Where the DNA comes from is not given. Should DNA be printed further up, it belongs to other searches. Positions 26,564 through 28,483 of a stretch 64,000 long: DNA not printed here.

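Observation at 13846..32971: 19-kb single-strand operon encoding a T2SS/T4P-like pseudopilus with FHA/sigma-54 regulatory front end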

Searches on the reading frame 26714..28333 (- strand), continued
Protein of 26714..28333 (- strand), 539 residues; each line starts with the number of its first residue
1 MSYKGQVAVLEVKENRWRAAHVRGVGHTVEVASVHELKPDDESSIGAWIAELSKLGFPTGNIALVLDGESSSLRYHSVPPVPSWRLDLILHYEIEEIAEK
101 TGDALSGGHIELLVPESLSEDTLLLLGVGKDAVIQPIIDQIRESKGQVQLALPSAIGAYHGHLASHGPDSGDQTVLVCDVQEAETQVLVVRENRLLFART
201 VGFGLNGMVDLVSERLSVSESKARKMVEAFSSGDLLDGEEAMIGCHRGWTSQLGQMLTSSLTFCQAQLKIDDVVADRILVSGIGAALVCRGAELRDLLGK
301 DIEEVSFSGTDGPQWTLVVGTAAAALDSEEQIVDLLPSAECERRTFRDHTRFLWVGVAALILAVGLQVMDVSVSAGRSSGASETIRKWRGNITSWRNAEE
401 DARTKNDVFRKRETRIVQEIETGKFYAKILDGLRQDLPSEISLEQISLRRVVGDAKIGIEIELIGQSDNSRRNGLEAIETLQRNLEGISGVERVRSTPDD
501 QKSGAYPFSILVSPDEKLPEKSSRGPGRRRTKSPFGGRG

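Call 100: find_encoding_contigs(protein=P0064, flank=10000, max_places=2)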
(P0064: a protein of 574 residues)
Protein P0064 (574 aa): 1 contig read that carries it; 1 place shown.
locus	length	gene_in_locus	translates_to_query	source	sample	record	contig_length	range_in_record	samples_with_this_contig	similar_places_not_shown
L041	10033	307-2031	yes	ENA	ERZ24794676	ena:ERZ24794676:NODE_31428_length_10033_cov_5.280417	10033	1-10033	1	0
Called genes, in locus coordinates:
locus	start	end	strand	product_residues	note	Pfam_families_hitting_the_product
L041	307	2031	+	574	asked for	PF11104:PilM_2, PF06723:MreB_Mbl (faint), PF14450:FtsA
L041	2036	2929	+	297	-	-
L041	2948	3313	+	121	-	-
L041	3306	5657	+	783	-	PF00515:TPR_1 (faint), PF13432:TPR_16 (weak), PF13432:TPR_16 (weak), PF14559:TPR_19 (weak), PF13414:TPR_11 (weak), PF13432:TPR_16 (weak), PF14559:TPR_19, PF13432:TPR_16, +16 more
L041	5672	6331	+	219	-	-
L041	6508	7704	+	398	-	PF13385:Laminin_G_3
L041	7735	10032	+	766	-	?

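Call 104: list_cluster_members(proteins=[P0029, P0033, P0036, P0041, P0043, P0052, P0059, P0068, P0079, P0097])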
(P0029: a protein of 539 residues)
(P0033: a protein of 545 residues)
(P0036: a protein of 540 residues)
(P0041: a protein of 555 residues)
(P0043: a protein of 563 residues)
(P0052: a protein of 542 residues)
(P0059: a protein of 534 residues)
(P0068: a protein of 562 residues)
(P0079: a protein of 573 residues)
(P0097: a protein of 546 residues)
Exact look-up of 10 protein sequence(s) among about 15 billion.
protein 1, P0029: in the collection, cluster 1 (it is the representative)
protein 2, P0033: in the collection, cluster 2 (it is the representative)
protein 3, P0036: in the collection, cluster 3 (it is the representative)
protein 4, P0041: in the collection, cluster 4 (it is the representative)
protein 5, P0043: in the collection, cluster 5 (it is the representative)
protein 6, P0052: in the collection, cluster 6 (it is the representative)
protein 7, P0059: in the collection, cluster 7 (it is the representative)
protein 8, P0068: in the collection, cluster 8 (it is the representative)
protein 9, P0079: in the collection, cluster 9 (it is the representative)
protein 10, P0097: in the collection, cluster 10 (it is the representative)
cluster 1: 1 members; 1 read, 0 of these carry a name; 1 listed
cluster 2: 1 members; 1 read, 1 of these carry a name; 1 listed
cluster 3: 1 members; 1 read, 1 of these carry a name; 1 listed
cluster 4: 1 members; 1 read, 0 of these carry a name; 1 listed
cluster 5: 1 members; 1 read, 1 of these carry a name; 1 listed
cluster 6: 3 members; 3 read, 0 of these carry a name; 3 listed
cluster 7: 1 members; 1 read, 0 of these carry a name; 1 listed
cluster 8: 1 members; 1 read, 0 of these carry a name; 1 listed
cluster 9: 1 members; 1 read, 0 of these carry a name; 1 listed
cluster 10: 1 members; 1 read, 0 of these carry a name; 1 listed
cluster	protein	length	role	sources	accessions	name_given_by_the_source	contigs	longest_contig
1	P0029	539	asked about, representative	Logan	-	-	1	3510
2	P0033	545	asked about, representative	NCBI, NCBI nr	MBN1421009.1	MAG: pilus assembly protein PilM, partial [Planctomycetes bacterium] | pilus assembly protein PilM [Planctomycetota bacterium]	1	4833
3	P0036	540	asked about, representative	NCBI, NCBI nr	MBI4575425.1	MAG: pilus assembly protein PilM [Planctomycetes bacterium] | pilus assembly protein PilM [Planctomycetota bacterium]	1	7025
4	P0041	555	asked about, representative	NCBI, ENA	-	-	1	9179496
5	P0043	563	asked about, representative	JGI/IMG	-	type IV pilus assembly protein PilM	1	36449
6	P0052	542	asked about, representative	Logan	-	-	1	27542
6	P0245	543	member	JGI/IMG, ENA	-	-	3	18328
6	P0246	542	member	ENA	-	-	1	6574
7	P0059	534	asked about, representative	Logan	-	-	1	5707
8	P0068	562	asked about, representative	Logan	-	-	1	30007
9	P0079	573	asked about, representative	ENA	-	-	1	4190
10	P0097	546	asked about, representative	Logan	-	-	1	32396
